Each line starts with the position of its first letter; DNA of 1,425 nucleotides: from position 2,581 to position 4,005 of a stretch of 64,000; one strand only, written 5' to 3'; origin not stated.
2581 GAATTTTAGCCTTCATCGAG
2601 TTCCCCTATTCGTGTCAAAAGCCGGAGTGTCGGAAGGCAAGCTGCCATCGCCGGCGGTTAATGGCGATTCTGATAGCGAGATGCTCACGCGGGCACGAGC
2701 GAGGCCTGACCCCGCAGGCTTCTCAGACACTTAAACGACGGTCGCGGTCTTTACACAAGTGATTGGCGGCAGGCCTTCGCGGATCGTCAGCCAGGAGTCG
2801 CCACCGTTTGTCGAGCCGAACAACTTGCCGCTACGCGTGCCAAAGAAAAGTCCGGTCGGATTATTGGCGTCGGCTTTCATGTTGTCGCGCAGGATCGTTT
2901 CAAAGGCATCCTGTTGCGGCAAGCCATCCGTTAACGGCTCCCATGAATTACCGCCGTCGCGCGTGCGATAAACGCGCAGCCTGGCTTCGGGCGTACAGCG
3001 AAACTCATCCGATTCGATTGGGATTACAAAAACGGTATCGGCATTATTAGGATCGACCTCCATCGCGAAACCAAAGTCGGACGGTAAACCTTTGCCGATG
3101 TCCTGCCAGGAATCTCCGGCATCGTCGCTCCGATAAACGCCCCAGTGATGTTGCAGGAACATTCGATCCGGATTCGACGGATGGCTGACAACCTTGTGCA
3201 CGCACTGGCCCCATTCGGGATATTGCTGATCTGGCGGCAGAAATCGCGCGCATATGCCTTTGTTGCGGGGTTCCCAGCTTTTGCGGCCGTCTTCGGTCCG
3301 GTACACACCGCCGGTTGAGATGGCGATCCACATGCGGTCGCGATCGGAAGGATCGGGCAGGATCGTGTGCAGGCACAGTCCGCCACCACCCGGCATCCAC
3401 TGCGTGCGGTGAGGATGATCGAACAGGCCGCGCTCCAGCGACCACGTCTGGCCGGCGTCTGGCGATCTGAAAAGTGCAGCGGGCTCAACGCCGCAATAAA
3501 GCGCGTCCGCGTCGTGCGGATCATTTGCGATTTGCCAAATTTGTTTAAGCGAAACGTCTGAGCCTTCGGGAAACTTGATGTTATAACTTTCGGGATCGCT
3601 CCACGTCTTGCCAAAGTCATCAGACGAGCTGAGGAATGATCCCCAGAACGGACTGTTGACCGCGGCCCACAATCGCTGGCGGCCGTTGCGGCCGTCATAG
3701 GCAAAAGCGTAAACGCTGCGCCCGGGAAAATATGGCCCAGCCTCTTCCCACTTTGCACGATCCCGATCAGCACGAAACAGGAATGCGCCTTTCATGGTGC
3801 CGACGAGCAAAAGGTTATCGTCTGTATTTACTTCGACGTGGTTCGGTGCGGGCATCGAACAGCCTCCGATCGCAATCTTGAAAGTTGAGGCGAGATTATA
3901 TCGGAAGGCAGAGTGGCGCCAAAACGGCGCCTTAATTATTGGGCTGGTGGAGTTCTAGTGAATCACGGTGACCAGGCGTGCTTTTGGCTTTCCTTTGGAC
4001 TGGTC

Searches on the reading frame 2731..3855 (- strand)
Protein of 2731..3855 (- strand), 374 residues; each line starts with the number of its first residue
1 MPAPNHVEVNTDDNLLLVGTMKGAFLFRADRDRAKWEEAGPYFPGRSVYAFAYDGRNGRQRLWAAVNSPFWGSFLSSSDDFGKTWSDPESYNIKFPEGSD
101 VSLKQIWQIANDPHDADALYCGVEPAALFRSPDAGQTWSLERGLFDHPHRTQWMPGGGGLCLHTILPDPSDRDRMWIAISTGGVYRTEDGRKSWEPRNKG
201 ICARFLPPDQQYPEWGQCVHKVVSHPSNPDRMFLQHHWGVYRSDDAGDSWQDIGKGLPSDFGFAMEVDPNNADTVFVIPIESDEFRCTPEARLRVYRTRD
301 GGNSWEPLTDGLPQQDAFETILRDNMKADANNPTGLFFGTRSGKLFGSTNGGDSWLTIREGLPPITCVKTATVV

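Call 76: search_protein_families(library=pfam, max_evalue=0.00001, proteins=[window:2731-3855:-])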
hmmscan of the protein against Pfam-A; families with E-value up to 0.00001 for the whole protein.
window:2731-3855:- (374 aa): 1 family
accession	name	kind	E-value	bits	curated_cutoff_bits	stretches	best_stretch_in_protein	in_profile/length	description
PF15902.12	Sortilin-Vps10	-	6.3e-13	48.7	33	1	218-311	24-115/446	Sortilin, neurotensin receptor 3,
